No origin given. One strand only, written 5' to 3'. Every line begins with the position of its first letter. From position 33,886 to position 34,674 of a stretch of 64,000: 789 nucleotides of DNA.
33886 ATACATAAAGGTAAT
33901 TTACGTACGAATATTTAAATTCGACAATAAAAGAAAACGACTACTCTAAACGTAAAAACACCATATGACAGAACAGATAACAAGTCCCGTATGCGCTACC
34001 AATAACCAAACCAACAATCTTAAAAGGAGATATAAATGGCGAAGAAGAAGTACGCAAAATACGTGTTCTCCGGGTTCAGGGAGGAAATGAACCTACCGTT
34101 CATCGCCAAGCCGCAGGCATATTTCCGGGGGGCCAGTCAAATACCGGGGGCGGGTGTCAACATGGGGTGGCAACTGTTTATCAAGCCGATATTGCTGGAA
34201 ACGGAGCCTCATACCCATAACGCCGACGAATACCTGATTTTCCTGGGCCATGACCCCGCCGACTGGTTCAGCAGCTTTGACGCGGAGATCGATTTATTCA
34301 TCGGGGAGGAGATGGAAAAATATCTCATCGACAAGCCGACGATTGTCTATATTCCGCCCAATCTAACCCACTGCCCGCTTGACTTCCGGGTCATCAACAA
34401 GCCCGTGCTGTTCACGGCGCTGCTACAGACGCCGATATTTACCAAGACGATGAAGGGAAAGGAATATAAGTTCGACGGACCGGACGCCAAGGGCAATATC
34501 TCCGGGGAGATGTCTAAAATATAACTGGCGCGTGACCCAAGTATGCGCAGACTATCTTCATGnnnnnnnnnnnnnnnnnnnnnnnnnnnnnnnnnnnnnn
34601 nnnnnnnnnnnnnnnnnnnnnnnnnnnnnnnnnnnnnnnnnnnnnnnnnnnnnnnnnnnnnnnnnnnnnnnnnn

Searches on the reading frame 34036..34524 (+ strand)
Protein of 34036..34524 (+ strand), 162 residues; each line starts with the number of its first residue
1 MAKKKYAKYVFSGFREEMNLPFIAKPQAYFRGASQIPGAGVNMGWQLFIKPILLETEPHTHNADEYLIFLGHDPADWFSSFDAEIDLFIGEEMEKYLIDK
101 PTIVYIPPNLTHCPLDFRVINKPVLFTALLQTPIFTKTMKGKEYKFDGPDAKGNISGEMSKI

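Call 10: find_encoding_contigs(protein=window:34036-34524:+, flank=10000, max_places=10)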
Protein window:34036-34524:+ (162 aa): no gene with exactly this product is on record in the collection.

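Call 16: find_homologous_proteins(query=window:34036-34524:+)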
Query window:34036-34524:+ (162 aa): 331 proteins with E <= 0.001 among 420 candidates; the best 120 are listed.
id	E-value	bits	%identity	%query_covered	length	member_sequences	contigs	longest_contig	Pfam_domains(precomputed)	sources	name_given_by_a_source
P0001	8.9e-102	356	96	99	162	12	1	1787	-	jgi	jgi:hypothetical protein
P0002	2.9e-99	348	94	99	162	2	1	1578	-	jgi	jgi:hypothetical protein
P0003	1.8e-97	342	91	98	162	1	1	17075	-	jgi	jgi:hypothetical protein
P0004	5.0e-97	341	91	99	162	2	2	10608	-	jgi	jgi:hypothetical protein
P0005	1.0e-96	340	89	99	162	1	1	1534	-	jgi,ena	-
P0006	2.9e-93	328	89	97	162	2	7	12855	-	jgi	jgi:hypothetical protein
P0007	3.3e-91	322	88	97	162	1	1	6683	-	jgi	jgi:hypothetical protein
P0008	2.1e-90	319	84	99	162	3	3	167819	-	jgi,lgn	jgi:hypothetical protein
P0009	2.2e-90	319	84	99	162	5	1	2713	-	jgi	jgi:hypothetical protein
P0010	2.7e-90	319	84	99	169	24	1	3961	-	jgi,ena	-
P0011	2.3e-87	309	84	98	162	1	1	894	-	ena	-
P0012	3.9e-87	309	83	99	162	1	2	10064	-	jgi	jgi:hypothetical protein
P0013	5.4e-86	305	81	99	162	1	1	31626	-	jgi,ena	-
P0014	9.2e-86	304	81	99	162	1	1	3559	-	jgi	jgi:hypothetical protein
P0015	1.6e-85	303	79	98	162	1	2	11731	-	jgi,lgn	-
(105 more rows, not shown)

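Call 17: find_encoding_contigs(protein=P0003, flank=10000, max_places=4)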
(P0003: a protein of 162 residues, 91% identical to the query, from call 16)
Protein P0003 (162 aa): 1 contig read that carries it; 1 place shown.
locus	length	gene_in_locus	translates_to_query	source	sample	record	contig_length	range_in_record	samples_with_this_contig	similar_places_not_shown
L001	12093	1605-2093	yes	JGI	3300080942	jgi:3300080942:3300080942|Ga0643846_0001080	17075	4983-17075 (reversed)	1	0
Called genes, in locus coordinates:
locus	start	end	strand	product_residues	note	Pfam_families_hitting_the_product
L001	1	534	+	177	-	?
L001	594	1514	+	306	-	PF00480:ROK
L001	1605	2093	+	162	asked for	-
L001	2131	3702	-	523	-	PF17231:DUF5305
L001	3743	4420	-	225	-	-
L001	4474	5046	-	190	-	-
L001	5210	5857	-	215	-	PF12389:Peptidase_M73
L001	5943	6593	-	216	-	PF12389:Peptidase_M73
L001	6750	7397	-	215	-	PF00072:Response_reg, PF00486:Trans_reg_C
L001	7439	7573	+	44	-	-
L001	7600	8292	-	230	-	PF00072:Response_reg, PF00486:Trans_reg_C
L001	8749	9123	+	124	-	PF01381:HTH_3, PF13560:HTH_31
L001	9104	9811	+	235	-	PF06114:Peptidase_M78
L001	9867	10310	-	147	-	-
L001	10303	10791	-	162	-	-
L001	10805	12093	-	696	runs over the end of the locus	PF00724:Oxidored_FMN, PF01494:FAD_binding_3 (faint), PF03486:HI0933_like (weak), PF07992:Pyr_redox_2, PF13738:Pyr_redox_3 (faint), PF12831:FAD_oxidored (weak), PF13450:NAD_binding_8 (weak), PF00070:Pyr_redox, +2 more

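Call 18: find_encoding_contigs(protein=P0004, flank=10000, max_places=4)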
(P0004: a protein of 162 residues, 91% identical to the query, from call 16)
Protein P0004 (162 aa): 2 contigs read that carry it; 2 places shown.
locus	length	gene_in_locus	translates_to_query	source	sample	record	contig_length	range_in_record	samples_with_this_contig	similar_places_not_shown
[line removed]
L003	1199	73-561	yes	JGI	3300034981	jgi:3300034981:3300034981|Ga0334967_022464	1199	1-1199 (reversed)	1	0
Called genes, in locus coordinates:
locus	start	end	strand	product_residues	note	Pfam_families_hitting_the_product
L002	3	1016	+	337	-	?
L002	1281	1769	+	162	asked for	-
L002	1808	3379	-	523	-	PF17231:DUF5305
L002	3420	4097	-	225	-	-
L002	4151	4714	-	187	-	-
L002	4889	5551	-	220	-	PF12389:Peptidase_M73 (weak)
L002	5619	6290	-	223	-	PF12389:Peptidase_M73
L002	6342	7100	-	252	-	PF12389:Peptidase_M73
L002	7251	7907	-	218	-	PF00072:Response_reg, PF00486:Trans_reg_C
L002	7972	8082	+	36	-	-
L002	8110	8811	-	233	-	PF00072:Response_reg, PF00486:Trans_reg_C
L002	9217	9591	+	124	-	PF01381:HTH_3, PF13443:HTH_26 (weak), PF13560:HTH_31 (weak)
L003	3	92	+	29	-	?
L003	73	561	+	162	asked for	-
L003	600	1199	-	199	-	?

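Call 19: find_encoding_contigs(protein=P0006, flank=10000, max_places=8)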
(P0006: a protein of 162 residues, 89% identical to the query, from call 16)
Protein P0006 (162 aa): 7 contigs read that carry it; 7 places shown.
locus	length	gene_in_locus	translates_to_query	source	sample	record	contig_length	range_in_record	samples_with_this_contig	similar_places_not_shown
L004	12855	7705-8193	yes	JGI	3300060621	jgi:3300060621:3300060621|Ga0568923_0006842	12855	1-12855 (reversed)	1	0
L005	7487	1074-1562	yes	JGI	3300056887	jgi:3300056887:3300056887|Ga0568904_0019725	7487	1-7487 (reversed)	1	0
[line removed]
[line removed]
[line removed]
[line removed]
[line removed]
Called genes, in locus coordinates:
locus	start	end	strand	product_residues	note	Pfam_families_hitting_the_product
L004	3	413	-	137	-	?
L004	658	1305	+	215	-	PF18089:DAPG_hydrolase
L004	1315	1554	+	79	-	PF12797:Fer4_2 (faint), PF12837:Fer4_6 (faint), PF13237:Fer4_10, PF00037:Fer4 (weak), PF14697:Fer4_21, PF12838:Fer4_7, PF13187:Fer4_9 (weak)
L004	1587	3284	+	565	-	PF00890:FAD_binding_2, PF01266:DAO (faint), PF07992:Pyr_redox_2 (faint), PF02910:Succ_DH_flav_C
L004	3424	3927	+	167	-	PF01047:MarR (faint), PF12802:MarR_2 (weak), PF13463:HTH_27 (weak)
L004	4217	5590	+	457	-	PF03972:MmgE_PrpD_N, PF19305:MmgE_PrpD_C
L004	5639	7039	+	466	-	PF03972:MmgE_PrpD_N, PF19305:MmgE_PrpD_C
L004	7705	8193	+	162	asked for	-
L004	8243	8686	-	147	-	PF07883:Cupin_2 (faint)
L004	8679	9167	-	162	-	-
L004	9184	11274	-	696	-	PF00724:Oxidored_FMN, PF01494:FAD_binding_3 (faint), PF03486:HI0933_like (faint), PF07992:Pyr_redox_2, PF13738:Pyr_redox_3 (faint), PF12831:FAD_oxidored (weak), PF13450:NAD_binding_8 (weak), PF00070:Pyr_redox, +1 more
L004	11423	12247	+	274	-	PF00561:Abhydrolase_1, PF12146:Hydrolase_4, PF12697:Abhydrolase_6, PF03096:Ndr (weak)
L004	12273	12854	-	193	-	?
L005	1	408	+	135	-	?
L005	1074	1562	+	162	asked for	-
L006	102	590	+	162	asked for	-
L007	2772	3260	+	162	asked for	-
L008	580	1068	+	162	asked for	-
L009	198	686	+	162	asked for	-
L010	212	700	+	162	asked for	-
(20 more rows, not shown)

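Call 20: find_encoding_contigs(protein=P0008, flank=10000, max_places=4)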
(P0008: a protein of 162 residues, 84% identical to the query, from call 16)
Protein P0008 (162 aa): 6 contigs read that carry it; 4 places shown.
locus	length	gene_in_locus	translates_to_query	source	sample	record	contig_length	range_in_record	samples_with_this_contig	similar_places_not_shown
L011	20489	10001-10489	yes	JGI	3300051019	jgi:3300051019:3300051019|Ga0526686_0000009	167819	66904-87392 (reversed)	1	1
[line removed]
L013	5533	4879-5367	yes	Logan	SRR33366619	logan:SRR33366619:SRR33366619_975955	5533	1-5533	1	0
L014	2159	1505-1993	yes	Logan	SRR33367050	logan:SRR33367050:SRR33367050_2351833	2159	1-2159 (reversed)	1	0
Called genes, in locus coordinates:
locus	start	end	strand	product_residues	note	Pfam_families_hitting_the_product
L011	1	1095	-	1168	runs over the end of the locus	PF02811:PHP, PF07733:DNA_pol3_alpha, PF17657:DNA_pol3_finger, PF14579:HHH_6, PF01336:tRNA_anti-codon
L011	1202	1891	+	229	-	PF07314:Lit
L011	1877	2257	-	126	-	-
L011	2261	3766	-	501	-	-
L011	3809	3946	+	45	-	-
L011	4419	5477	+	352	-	PF01261:AP_endonuc_2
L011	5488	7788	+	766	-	PF00933:Glyco_hydro_3, PF01915:Glyco_hydro_3_C, PF14310:Fn3-like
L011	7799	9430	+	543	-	PF00370:FGGY_N, PF02782:FGGY_C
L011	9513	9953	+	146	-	-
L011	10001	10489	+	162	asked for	-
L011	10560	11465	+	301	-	PF00106:adh_short, PF08659:KR, PF13561:adh_short_C2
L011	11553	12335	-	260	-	PF00149:Metallophos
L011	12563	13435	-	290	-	PF00892:EamA, PF16913:PUNUT (weak), PF00892:EamA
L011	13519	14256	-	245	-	PF20703:nSTAND1 (weak), PF00005:ABC_tran, PF02463:SMC_N, PF09818:ABC_ATPase (faint), PF13304:AAA_21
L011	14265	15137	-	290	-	PF00528:BPD_transp_1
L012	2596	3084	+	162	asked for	-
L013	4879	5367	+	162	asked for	-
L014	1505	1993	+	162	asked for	-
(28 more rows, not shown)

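Call 85: search_protein_families(library=phrogs, proteins=[window:34036-34524:+], max_evalue=0.001)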
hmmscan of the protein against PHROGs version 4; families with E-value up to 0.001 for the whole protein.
window:34036-34524:+ (162 aa): 0 families
